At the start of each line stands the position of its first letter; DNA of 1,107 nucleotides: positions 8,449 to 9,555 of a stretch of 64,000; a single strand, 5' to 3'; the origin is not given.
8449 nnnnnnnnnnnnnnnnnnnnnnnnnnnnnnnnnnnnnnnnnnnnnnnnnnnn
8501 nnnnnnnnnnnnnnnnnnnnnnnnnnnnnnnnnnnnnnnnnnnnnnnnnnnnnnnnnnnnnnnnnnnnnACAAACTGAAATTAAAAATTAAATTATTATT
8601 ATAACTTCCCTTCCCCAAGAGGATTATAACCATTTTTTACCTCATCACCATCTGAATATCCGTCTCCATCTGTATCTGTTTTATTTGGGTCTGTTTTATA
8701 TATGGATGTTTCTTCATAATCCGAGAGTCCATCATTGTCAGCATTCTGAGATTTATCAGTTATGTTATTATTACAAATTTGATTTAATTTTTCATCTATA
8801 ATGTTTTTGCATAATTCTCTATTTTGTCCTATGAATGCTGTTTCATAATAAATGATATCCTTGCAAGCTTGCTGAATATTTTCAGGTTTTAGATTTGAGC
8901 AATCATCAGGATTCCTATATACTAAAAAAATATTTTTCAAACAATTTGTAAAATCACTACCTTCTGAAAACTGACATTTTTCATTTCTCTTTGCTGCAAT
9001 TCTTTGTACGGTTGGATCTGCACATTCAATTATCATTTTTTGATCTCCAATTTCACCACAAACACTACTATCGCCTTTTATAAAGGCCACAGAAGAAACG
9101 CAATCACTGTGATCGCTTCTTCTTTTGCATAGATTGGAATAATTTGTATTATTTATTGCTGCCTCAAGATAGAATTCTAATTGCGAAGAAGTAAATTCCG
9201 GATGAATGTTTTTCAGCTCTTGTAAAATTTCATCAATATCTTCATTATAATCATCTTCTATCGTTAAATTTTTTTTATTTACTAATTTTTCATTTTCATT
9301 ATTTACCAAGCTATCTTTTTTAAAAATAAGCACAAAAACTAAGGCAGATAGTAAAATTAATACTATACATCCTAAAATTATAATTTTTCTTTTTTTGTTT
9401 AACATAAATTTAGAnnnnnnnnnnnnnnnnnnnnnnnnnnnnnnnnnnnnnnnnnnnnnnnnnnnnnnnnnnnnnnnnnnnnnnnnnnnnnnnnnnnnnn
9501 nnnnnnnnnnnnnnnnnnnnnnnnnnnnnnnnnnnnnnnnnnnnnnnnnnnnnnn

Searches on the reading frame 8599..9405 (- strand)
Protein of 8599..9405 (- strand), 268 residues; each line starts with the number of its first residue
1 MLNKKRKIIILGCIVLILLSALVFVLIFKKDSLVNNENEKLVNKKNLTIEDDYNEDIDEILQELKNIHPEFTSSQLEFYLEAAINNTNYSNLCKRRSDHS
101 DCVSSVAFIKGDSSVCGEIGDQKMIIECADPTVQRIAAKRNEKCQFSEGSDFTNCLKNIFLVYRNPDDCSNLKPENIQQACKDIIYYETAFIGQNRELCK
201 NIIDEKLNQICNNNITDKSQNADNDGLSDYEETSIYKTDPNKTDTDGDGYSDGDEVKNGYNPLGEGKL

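Call 3: search_protein_families(library=pfam, proteins=[window:8599-9405:-], max_evalue=1)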
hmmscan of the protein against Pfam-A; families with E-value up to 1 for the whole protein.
window:8599-9405:- (268 aa): 3 families
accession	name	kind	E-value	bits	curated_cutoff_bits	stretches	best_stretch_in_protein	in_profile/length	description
PF18884.5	TSP3_bac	-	2.6e-13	50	25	2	244-263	1-20/22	Bacterial TSP3 repeat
PF03495.19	Binary_toxB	-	0.0012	19.5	25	1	227-257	31-61/78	Clostridial binary toxin B/anthrax toxin PA Ca-binding domain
PF17665.6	DUF5527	-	0.26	11.4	28.5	1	8-33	44-69/139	Family of unknown function (DUF5527)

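Call 11: search_protein_families(library=ncbifam, proteins=[window:8599-9405:-], max_evalue=0.1)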
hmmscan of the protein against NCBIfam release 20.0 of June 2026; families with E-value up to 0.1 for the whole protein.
window:8599-9405:- (268 aa): 2 families
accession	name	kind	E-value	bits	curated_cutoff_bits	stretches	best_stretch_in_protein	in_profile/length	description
NF033765.2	gliding_CglD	equivalog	2.3e-05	22.4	400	1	216-259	201-244/1124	adventurous gliding motility lipoprotein CglD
NF047639.1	throspo3_MtsD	equivalog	0.0013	16.9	800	1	218-264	457-502/651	cell-cell cohesion protein MtsD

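Call 13: find_homologous_proteins(query=window:8599-9405:-)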
Query window:8599-9405:- (268 aa): 402 proteins with E <= 0.001 among 920 candidates; the best 120 are listed.
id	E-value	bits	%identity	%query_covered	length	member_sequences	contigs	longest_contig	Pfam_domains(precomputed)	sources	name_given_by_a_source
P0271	2.1e-173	593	100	100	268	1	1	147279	PF18884.6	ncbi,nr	ncbi:MAG: hypothetical protein P1P85_01195 [Patescibacteria group bacterium]|nr:hypothetical protein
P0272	2.6e-78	281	53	93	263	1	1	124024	PF18884.6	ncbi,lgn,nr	ncbi:MAG: hypothetical protein Q8N37_00325 [bacterium]|nr:hypothetical protein [bacterium]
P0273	4.9e-74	267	54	84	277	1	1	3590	PF18884.6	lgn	-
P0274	9.4e-72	260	49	99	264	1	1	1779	PF18884.6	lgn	-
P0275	1.2e-66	243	44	100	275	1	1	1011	PF18884.6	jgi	-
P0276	2.4e-64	235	43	100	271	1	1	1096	PF18884.6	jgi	jgi:hypothetical protein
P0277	1.1e-63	233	47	98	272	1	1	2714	PF18884.6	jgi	jgi:hypothetical protein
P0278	2.9e-62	229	43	100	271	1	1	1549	PF18884.6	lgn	-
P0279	2.2e-61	226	49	77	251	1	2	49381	PF18884.6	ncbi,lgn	-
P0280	2.7e-61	225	45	93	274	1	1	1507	PF18884.6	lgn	-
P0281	6.0e-61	224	43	100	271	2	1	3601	PF18884.6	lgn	-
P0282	7.7e-57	211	48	78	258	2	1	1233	PF18884.6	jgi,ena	-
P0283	2.2e-55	206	44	100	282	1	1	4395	PF18884.6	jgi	jgi:hypothetical protein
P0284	4.1e-55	205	46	80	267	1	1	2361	PF18884.6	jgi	jgi:hypothetical protein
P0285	1.2e-53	200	50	61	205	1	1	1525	-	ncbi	-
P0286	6.4e-53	198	41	100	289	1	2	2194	PF18884.6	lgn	-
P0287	3.8e-52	195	44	78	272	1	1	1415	PF18884.6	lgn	-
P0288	4.7e-51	192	43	100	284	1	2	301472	PF18884.6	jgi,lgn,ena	-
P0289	1.9e-50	190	42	78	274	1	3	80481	PF18884.6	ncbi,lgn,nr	ncbi:MAG: thrombospondin type 3 repeat-containing protein [Patescibacteria group bacterium]|nr:throm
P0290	1.4e-48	184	41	100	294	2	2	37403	PF18884.6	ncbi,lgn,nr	ncbi:MAG: hypothetical protein NTY31_02055 [Candidatus Falkowbacteria bacterium]|nr:hypothetical pro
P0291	3.1e-45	173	37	99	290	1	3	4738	PF18884.6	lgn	-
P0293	6.0e-41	159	36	76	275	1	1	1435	PF18884.6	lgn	-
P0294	2.3e-37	147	36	100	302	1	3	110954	PF18884.6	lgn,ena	-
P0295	2.4e-34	137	32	99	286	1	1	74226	PF18884.6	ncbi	-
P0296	3.2e-30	124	33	74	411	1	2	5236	PF18884.6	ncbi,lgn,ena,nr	ncbi:hypothetical protein KAU09_05190 [Candidatus Parcubacteria bacterium]|nr:hypothetical protein [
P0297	3.3e-29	120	33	96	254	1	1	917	PF18884.6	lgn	-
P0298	1.3e-27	115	67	19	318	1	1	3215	PF18884.6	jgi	-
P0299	2.6e-27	114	75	18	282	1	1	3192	PF18884.6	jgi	jgi:hypothetical protein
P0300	2.2e-25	108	31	99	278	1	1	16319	PF18884.6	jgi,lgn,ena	-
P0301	2.9e-25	107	73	19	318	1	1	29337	PF18884.6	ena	-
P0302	5.8e-24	103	47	43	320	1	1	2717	PF18884.6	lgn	-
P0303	6.2e-24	103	71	18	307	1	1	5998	PF18884.6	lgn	-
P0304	1.1e-23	102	60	16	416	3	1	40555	PF00691.26,PF18884.6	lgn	-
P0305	4.2e-23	100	64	16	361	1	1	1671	PF18884.6,PF03495.20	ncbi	-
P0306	7.7e-23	99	31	60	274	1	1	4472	PF18884.6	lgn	-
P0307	1.2e-22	99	69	13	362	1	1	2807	PF00691.26,PF18884.6,PF03495.20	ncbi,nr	ncbi:MAG: OmpA family protein, partial [Bacteroidota bacterium]|nr:OmpA family protein [Bacteroidota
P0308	1.5e-22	99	36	62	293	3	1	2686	PF18884.6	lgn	-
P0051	1.8e-22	98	69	18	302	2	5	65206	PF18884.6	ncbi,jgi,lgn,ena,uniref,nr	ncbi:hypothetical protein COV49_02600 [Candidatus Falkowbacteria bacterium CG11_big_fil_rev_8_21_14_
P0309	4.2e-22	97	61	21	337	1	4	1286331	PF04203.19,PF18884.6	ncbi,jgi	ncbi:MAG: sortase [Candidatus Moraniibacteriota bacterium]|jgi:LPXTG-site transpeptidase (sortase) f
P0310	5.7e-22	97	59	16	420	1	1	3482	PF00691.26,PF05359.17,PF18884.6,PF03495.20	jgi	jgi:outer membrane protein OmpA-like peptidoglycan-associated protein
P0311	6.6e-22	96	60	16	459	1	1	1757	PF00691.26,PF05359.17,PF18884.6,PF03495.20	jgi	-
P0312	7.6e-22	96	63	16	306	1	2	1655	PF00691.26,PF18884.6,PF03495.20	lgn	-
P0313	8.1e-22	96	60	16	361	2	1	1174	PF00691.26,PF05359.17,PF18884.6,PF03495.20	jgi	jgi:outer membrane protein OmpA-like peptidoglycan-associated protein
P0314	1.0e-21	96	56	24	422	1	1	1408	PF04203.19,PF18884.6,PF03495.20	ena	-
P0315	1.1e-21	96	58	19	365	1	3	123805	PF18884.6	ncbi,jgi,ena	-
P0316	1.5e-21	95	61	20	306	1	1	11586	PF18884.6,PF03495.20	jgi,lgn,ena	-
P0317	1.5e-21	95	47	43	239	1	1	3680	PF18884.6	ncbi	ncbi:MAG: hypothetical protein V1688_04425, partial [bacterium]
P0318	1.7e-21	95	49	26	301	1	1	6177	PF18884.6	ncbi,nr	ncbi:MAG: hypothetical protein PHH83_04440 [Patescibacteria group bacterium]|nr:hypothetical protein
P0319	1.8e-21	95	58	25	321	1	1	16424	PF18884.6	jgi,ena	-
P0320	5.6e-21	93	65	18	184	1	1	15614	PF18884.6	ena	-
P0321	7.1e-21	93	47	22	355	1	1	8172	PF18884.6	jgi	jgi:hypothetical protein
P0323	8.3e-21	93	65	14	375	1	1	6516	PF00691.26,PF18884.6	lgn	-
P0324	2.8e-20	91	61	14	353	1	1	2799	PF00691.26,PF18884.6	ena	-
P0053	3.1e-20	91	66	18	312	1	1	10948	PF13405.13,PF00036.39,PF18884.6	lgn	-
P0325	3.4e-20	91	68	19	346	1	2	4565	PF18884.6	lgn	-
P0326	5.1e-20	90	60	16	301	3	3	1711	PF00691.26,PF18884.6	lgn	-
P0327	5.1e-20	90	58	22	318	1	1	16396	PF18884.6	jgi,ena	-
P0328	5.5e-20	90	67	18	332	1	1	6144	PF18884.6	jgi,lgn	jgi:hypothetical protein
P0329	8.2e-20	90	60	16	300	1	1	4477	PF00691.26,PF18884.6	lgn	-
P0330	1.2e-19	89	55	21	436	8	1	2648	PF00691.26,PF05359.17,PF18884.6,PF03495.20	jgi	jgi:outer membrane protein OmpA-like peptidoglycan-associated protein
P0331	1.3e-19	89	77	18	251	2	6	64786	PF18884.6,PF03495.20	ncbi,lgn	-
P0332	1.3e-19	89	67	17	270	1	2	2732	PF18884.6,PF03495.20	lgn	-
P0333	1.6e-19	89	65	14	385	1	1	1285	PF00691.26,PF18884.6,PF03495.20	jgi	jgi:outer membrane protein OmpA-like peptidoglycan-associated protein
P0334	5.2e-19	87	65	18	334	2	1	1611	PF00036.39,PF18884.6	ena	-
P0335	8.8e-19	86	67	13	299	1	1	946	PF00691.26,PF18884.6,PF03495.20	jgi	jgi:outer membrane protein OmpA-like peptidoglycan-associated protein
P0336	9.9e-19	86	69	18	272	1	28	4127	PF18884.6,PF03495.20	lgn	-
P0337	9.9e-19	86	67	13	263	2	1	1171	PF00691.26,PF18884.6,PF03495.20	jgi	jgi:outer membrane protein OmpA-like peptidoglycan-associated protein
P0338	1.2e-18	86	33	65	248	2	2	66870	PF18884.6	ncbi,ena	-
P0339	1.7e-18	85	77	18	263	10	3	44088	PF18884.6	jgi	-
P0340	2.0e-18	85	73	18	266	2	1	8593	PF18884.6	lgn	-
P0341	2.4e-18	85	67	18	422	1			PF18884.6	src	-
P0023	3.1e-18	84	63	18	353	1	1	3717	PF18884.6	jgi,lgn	jgi:hypothetical protein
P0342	3.8e-18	84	32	62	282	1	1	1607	PF18884.6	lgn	-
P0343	4.9e-18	84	76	17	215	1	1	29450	PF18884.6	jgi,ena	-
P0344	5.5e-18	84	71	18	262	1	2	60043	PF18884.6,PF03495.20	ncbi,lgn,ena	-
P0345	6.4e-18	83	69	18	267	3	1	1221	PF18884.6,PF03495.20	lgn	-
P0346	8.7e-18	83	65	18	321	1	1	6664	PF18884.6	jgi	jgi:hypothetical protein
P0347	9.1e-18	83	37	45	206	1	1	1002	PF18884.6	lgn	-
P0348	1.1e-17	83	69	18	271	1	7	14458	PF18884.6,PF03495.20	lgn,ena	-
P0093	1.3e-17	82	71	19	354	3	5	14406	PF18884.6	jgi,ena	-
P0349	1.6e-17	82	75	18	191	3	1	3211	PF18884.6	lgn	-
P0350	1.7e-17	82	63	16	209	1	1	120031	PF00691.26,PF05359.17,PF18884.6,PF03495.20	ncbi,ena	-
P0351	2.1e-17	82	71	16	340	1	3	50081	PF18884.6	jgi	-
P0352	2.4e-17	81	73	14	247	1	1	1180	PF00691.26,PF18884.6,PF03495.20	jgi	jgi:outer membrane protein OmpA-like peptidoglycan-associated protein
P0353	4.5e-17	81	58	16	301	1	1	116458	PF00691.26,PF18884.6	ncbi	-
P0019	6.8e-17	80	66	19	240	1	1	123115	PF18884.6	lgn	-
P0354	6.9e-17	80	67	18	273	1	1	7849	PF18884.6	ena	-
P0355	7.2e-17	80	67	17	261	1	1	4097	PF03734.20,PF18884.6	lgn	-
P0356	1.7e-16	79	75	18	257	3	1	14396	PF18884.6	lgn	-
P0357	1.8e-16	79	76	19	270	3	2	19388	PF18884.6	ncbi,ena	-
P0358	1.8e-16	79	61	23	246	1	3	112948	PF18884.6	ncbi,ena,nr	ncbi:hypothetical protein ISS03_00615 [Patescibacteria group bacterium]|nr:hypothetical protein [Pat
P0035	2.9e-16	78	54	21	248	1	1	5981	PF18884.6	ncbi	-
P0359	3.5e-16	78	40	43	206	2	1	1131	PF18884.6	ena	-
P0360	3.7e-16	78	69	21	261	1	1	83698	PF18884.6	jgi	jgi:Bacterial TSP3 repeat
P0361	4.2e-16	77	44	18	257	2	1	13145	PF18884.6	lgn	-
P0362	7.6e-16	77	63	14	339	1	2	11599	PF00691.26,PF18884.6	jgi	jgi:outer membrane protein OmpA-like peptidoglycan-associated protein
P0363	9.5e-16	76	65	17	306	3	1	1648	PF18884.6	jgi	-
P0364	1.0e-15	76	72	20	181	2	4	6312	PF18884.6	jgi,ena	-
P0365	1.1e-15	76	61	17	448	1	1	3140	PF18884.6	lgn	-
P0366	1.1e-15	76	71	18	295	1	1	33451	PF18884.6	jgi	-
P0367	1.2e-15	76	60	19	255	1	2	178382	PF03734.20,PF18884.6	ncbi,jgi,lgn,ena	-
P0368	1.2e-15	76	38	39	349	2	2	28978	PF18884.6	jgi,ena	-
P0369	1.3e-15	76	79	18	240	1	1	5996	PF18884.6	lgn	-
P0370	1.6e-15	75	79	18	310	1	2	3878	PF18884.6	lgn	-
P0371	1.9e-15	75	71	18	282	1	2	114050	PF18884.6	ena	-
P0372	2.1e-15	75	57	20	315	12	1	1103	PF00691.26,PF18884.6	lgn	-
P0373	2.4e-15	75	72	20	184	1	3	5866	PF18884.6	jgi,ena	-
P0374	2.7e-15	75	72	18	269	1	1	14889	PF18884.6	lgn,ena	-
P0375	2.8e-15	75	39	36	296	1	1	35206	PF18884.6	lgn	-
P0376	2.9e-15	75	67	18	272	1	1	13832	PF18884.6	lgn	-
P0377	3.0e-15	75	73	18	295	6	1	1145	PF18884.6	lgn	-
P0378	3.4e-15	74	59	15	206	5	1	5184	PF18884.6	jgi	jgi:hypothetical protein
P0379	4.4e-15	74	53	18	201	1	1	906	PF18884.6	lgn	-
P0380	5.0e-15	74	58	20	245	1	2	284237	PF03734.20,PF18884.6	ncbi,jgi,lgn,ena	-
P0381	8.5e-15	73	55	16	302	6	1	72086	PF00691.26,PF18884.6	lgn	-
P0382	9.5e-15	73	75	18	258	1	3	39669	PF18884.6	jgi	jgi:hypothetical protein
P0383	1.6e-14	72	65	18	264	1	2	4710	PF18884.6,PF03495.20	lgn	-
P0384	1.7e-14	72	65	18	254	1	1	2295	PF18884.6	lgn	-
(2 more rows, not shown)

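Call 21: find_encoding_contigs(protein=P0272, flank=10000, max_places=2)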
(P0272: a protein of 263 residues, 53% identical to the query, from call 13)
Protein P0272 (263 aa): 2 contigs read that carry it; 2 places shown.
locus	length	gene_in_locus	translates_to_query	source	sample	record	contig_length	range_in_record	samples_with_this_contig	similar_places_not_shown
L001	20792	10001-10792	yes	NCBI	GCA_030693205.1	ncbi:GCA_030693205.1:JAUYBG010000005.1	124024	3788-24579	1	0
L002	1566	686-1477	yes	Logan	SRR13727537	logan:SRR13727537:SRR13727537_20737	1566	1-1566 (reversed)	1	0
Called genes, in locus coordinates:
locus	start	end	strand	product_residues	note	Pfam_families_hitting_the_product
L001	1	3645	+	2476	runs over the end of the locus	PF25059:FN3_DSCAM-DSCAML_C (faint), PF25788:Ig_Rha78A_N (faint), PF16655:PhoD_N (faint), PF23376:Fn3_VIN3 (faint), PF16656:Pur_ac_phosph_N (weak), PF16656:Pur_ac_phosph_N (weak), PF00041:fn3, PF16656:Pur_ac_phosph_N, +2 more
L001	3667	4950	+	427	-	PF19425:Csd3_N2 (weak), PF01551:Peptidase_M23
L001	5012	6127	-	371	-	-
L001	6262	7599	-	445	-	PF00270:DEAD, PF04851:ResIII (weak), PF00271:Helicase_C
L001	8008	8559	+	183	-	PF04011:LemA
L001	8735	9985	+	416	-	-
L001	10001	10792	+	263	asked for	PF18884:TSP3_bac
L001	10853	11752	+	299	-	PF01435:Peptidase_M48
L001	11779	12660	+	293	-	PF06691:DUF1189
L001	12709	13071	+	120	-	PF09685:MamF_MmsF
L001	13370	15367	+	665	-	PF09972:DUF2207, PF20990:DUF2207_C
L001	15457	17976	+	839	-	PF01326:PPDK_N, PF00391:PEP-utilizers, PF02896:PEP-utilizers_C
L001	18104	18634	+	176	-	PF13453:Zn_ribbon_TFIIB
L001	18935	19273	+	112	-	PF00076:RRM_1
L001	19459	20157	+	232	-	PF08713:DNA_alkylation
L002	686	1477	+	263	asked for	PF18884:TSP3_bac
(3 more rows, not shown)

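Call 31: predict_structure(alignment_id=A2)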
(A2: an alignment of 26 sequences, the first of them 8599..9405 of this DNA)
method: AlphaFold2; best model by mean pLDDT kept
length: 268 residues; sequences in the alignment: 26
mean_pLDDT: 87.9   pTM: 0.69
mean pLDDT of the five models: 87.9, 87.1, 86.6, 86.3, 85.2
residues with pLDDT >= 90: 194; 70-90: 44; 50-70: 11; < 50: 19
segments of 3 or more residues with pLDDT < 50: 32-48
pLDDT, mean of each block of 10 residues (from residue 1): 74 92 77 44 46 75 96 96 86 93 95 92 95 93 92 95 96 96 97 93 97 86 91 93 95 96 89
secondary structure, 60 per line:
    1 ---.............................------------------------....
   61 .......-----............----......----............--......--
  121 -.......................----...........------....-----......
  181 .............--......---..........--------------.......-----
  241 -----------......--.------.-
elements in order: H4-32 H57-67 H73-84 H89-94 H99-110 H113-118 H122-144 H149-159 H166-169 H175-193 H196-201 H205-214 H229-235 H252-257

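Call 34: fold_search(model_id=the predicted structure, library=pdb)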
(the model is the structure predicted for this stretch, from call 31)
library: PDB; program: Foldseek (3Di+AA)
matches with E <= 10: 308; with E <= 0.001: 0
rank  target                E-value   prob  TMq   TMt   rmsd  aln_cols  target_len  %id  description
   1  7c7u_A                5.7e-01  1.00  0.16  0.08   0.9        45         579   47  Biofilm associated protein - BSP domain (released 2021-05-12)
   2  7c7r_A                5.7e-01  1.00  0.17  0.11   1.9        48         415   44  Biofilm associated protein - B domain (released 2021-05-12)
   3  5k7v_A                6.6e-01  0.25  0.18  0.18  14.7       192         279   11  Computational Design of Self-Assembling Cyclic Protein Homooligomers (released 2017-04-12)
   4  4c0e_A                9.4e-01  0.11  0.14  0.10  15.3       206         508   16  Structure of the NOT1 superfamily homology domain from Chaetomium thermophilum (released 2013-10-09)
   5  9k86_A                1.0e+00  0.14  0.17  0.20  14.3       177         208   11  Cryo-EM structure of designed zinc-induced filament Fiber-n6-Zn1-HEHE-410 (released 2025-10-29)
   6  8dgp_C                1.1e+00  0.14  0.17  0.19  15.6       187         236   14  14-3-3 epsilon bound to phosphorylated PEAK3 (pS69) peptide (released 2023-06-07)
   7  8wf6_A                1.4e+00  0.12  0.17  0.19  16.0       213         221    9  14-3-3 zeta complexed with S559 phosphorylated peptide derived from GPIb alpha cytoplasmic domain (released 2024-09-25)
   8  7c7u_B                1.5e+00  1.00  0.16  0.08   1.0        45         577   47  Biofilm associated protein - BSP domain (released 2021-05-12)
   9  7nmz_BA               1.5e+00  0.13  0.17  0.18  14.7       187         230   12  Structure of 14-3-3 eta in complex with Nedd4-2(335-455) containing two 14-3-3 binding motifs Ser342 and Ser448 (released 2021-07-21)
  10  9ojz_L                1.5e+00  0.16  0.19  0.19  11.7       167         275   14  21bin20S complex (NSF-alphaSNAP-2:1 syntaxin-1a:SNAP-25), non-hydrolyzing, class 5 (released 2025-08-06)
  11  9ew6_A                1.5e+00  0.13  0.16  0.18  15.5       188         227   14  Binary structure of 14-3-3s and BRAF phosphopeptide (pS365) (released 2025-04-16)
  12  9w9i_D                1.6e+00  0.14  0.19  0.19  12.8       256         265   13  Cryo-EM structure of the kinesin-2 tail domain in complex with KAP3 and APC (released 2025-10-01)
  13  5u91_B                1.6e+00  0.08  0.13  0.12  18.1       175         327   10  Crystal structure of Tre/loxLTR complex (released 2017-07-26)
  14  8eqh_A                1.7e+00  0.10  0.16  0.18  16.0       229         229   10  The crystal structure of 14-3-3 Beta containing 3-nitrotyrosine at position Y213 (released 2023-01-25)
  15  3sf4_B                1.9e+00  0.14  0.21  0.17  12.9       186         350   12  Crystal structure of the complex between the conserved cell polarity proteins Inscuteable and LGN (released 2011-11-23)
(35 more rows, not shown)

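Call 40: find_encoding_contigs(protein=P0294, flank=6000, max_places=1)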
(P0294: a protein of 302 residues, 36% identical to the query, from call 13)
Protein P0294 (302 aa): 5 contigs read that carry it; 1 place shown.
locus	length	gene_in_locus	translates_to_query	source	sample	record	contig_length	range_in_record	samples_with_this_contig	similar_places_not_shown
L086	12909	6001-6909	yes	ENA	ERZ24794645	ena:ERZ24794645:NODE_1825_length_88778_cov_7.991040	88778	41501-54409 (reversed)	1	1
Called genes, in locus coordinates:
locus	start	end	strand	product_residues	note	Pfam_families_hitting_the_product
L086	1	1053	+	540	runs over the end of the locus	PF01564:Spermine_synth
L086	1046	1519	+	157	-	PF10936:DUF2617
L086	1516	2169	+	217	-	-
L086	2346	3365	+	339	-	-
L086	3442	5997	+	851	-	-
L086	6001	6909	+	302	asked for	PF18884:TSP3_bac (weak)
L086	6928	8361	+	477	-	-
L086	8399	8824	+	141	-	PF12666:PrgI (weak)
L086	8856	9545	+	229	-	PF26593:TraC-like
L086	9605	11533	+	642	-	PF01935:DUF87, PF12846:AAA_10 (faint), PF19044:P-loop_TraG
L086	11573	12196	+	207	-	-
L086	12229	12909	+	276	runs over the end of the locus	PF18884:TSP3_bac (weak)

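Call 41: find_encoding_contigs(protein=P0295, flank=6000, max_places=1)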
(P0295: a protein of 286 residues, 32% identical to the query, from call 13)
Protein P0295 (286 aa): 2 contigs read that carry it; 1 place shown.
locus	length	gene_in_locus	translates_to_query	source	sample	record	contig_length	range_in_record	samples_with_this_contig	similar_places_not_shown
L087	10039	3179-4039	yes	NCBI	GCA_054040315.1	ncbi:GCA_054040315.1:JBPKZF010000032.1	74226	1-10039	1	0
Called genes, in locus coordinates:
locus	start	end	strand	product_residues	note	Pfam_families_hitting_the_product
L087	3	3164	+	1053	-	?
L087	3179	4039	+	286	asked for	PF18884:TSP3_bac (weak)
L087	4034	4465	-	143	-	PF02681:DUF212, PF01569:PAP2 (faint)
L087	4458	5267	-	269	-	PF00188:CAP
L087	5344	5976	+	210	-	PF01135:PCMT, PF01209:Ubie_methyltran (weak), PF01269:Fibrillarin (weak), PF13649:Methyltransf_25, PF13847:Methyltransf_31, PF08241:Methyltransf_11 (faint)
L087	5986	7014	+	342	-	PF02618:YceG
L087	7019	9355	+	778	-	PF11369:DUF3160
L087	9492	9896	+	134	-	PF01467:CTP_transf_like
